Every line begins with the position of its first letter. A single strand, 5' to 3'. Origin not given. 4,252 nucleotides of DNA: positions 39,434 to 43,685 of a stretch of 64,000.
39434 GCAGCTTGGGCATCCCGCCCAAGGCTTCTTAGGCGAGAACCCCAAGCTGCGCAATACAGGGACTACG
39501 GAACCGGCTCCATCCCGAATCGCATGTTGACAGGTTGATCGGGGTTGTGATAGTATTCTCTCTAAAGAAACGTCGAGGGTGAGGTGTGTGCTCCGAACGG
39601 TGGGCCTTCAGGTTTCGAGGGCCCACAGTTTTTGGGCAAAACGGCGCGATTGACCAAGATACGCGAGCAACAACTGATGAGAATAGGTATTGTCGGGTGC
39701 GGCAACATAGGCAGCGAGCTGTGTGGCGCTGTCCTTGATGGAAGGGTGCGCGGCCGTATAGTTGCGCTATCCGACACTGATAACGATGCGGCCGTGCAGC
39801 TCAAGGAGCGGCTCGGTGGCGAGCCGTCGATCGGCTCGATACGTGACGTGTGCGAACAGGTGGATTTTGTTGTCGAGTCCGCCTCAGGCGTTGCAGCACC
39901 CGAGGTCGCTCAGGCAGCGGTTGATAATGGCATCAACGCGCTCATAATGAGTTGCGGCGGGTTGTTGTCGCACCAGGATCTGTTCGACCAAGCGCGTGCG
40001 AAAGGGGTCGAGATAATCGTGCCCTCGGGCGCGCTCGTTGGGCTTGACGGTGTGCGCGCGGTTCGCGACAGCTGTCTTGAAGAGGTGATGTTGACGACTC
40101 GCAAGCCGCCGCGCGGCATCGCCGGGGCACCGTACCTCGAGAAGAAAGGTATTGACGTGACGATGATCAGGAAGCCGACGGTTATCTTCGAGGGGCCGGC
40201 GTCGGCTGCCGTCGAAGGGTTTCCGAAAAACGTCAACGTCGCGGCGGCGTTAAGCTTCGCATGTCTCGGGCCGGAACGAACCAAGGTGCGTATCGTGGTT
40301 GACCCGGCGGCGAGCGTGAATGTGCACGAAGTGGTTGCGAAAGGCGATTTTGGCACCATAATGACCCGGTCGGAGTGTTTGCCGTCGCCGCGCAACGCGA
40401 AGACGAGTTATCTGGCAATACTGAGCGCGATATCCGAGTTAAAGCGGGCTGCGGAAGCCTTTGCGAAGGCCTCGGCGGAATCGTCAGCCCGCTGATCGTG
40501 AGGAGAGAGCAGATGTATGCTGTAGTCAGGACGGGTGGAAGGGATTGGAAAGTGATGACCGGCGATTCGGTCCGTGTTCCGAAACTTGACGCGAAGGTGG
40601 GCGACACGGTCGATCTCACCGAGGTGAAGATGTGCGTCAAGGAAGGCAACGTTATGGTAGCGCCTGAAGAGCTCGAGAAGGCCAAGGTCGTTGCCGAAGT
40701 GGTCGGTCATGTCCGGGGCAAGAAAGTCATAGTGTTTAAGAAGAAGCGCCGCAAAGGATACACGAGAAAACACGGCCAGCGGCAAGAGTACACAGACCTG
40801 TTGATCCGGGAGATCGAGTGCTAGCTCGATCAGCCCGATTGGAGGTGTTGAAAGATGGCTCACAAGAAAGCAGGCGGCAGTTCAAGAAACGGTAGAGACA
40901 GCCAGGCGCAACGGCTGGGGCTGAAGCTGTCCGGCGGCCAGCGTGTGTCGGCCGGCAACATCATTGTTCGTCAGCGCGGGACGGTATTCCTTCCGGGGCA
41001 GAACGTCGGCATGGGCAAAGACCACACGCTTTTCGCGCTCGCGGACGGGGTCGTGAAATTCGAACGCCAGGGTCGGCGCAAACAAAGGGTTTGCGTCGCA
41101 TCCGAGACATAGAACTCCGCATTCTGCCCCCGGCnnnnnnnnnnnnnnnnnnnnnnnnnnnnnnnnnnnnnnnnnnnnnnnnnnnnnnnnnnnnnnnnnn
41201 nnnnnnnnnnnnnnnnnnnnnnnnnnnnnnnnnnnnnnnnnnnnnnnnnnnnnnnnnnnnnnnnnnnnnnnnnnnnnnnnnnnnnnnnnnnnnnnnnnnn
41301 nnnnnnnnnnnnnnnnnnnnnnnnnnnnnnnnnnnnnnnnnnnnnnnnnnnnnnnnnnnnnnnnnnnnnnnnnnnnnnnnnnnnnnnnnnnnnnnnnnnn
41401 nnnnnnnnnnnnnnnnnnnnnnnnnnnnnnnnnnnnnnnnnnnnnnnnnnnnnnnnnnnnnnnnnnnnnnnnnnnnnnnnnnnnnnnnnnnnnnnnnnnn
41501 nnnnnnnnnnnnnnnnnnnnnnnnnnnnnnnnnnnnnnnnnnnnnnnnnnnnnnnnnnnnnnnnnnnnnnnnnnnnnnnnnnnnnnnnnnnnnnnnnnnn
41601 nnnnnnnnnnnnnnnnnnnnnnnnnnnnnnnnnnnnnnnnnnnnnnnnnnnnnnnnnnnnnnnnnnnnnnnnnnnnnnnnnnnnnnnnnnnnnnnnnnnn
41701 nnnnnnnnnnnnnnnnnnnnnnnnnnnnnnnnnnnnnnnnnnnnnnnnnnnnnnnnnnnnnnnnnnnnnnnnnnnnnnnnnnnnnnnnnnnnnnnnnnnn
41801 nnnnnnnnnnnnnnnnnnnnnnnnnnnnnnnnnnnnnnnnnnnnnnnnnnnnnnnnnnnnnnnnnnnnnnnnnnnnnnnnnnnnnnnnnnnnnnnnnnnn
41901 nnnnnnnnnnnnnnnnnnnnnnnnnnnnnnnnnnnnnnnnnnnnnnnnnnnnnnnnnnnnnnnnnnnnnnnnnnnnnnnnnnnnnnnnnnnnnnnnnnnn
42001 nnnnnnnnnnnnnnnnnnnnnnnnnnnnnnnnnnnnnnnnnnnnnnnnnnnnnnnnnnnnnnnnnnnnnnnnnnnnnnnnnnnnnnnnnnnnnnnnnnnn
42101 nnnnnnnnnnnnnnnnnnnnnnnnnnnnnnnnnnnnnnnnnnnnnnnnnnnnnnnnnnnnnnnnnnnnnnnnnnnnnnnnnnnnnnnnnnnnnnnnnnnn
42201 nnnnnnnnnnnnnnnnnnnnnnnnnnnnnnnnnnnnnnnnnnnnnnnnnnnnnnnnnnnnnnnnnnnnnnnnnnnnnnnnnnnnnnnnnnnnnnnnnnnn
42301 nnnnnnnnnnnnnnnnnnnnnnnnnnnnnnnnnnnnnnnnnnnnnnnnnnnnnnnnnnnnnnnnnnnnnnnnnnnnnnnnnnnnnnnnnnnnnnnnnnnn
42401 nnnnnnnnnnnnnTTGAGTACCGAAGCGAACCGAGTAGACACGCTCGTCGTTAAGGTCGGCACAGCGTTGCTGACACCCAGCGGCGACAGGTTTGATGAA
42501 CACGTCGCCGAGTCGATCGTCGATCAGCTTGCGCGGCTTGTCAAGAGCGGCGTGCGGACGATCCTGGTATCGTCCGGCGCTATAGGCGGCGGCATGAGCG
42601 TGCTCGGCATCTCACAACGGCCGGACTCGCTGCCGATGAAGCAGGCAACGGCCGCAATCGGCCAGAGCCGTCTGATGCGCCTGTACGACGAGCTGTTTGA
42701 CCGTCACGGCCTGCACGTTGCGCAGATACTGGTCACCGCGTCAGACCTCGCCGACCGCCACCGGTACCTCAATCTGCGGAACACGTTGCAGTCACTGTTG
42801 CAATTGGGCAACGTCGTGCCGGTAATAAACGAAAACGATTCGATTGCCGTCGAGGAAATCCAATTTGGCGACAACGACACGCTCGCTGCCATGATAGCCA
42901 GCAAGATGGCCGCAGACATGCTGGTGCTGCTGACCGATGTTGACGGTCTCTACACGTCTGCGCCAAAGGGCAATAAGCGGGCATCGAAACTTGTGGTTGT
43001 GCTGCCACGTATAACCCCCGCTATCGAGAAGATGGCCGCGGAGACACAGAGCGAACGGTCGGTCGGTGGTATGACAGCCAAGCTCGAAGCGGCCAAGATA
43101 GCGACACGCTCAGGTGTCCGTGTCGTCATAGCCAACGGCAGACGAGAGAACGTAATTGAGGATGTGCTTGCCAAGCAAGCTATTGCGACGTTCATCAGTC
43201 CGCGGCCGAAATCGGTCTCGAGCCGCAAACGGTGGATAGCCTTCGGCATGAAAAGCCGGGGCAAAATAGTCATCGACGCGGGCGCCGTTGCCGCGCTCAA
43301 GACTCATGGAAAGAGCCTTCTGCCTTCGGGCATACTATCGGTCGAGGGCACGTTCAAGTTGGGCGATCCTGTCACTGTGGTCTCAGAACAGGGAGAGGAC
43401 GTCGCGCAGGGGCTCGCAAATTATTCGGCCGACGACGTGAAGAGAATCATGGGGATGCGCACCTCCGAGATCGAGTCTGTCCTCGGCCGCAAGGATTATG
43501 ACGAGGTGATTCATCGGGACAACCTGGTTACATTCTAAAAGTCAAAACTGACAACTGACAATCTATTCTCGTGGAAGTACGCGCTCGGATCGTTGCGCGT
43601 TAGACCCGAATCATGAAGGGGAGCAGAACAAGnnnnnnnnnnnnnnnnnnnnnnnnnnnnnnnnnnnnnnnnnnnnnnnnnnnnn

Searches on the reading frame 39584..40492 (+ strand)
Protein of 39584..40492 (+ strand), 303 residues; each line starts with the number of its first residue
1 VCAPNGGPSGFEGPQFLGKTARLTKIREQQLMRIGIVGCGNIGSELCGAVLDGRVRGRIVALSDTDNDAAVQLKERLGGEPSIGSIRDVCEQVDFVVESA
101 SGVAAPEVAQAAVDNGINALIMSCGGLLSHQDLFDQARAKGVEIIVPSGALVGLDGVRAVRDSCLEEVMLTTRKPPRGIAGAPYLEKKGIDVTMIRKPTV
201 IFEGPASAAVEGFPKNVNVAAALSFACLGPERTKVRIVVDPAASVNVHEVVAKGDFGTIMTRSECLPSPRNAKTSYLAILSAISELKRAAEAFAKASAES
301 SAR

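Call 7: search_protein_families(library=pfam, proteins=[window:39584-40492:+], max_evalue=0.01)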
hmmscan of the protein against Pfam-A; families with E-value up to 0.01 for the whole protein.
window:39584-40492:+ (303 aa): 6 families
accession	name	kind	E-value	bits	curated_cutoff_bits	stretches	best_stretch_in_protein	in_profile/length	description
PF01958.23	Asp_DH_C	-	6.7e-32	110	27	1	196-283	2-89/89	Aspartate dehydrogenase, C-terminal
PF03447.22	NAD_binding_3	-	1.5e-15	58.3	24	1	38-147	1-116/116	Homoserine dehydrogenase, NAD binding domain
PF01408.29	GFO_IDH_MocA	-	1.8e-05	25.9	24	1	32-119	1-89/120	Oxidoreductase family, NAD-binding Rossmann fold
PF03807.23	F420_oxidored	-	0.00028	21.8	21.6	1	33-115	1-82/94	NADP oxidoreductase coenzyme F420-dependent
PF13380.12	CoA_binding_2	-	0.0034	18.3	22.8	0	75-149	38-110/116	CoA binding domain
PF01113.26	DapB_N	-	0.0037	17.8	25.6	1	32-144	1-118/124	Dihydrodipicolinate reductase, N-terminus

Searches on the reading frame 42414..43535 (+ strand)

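Call 67: search_protein_families(library=pfam, proteins=[window:42414-43535:+], max_evalue=0.00001)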
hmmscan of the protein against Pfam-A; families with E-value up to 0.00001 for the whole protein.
window:42414-43535:+ (374 aa): 2 families
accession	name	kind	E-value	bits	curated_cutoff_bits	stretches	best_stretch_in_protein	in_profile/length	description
PF00696.33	AA_kinase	-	4.3e-46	158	24.9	1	10-241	2-234/234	Amino acid kinase family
PF01472.26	PUA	-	1.1e-21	77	24.8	1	283-357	1-74/74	PUA domain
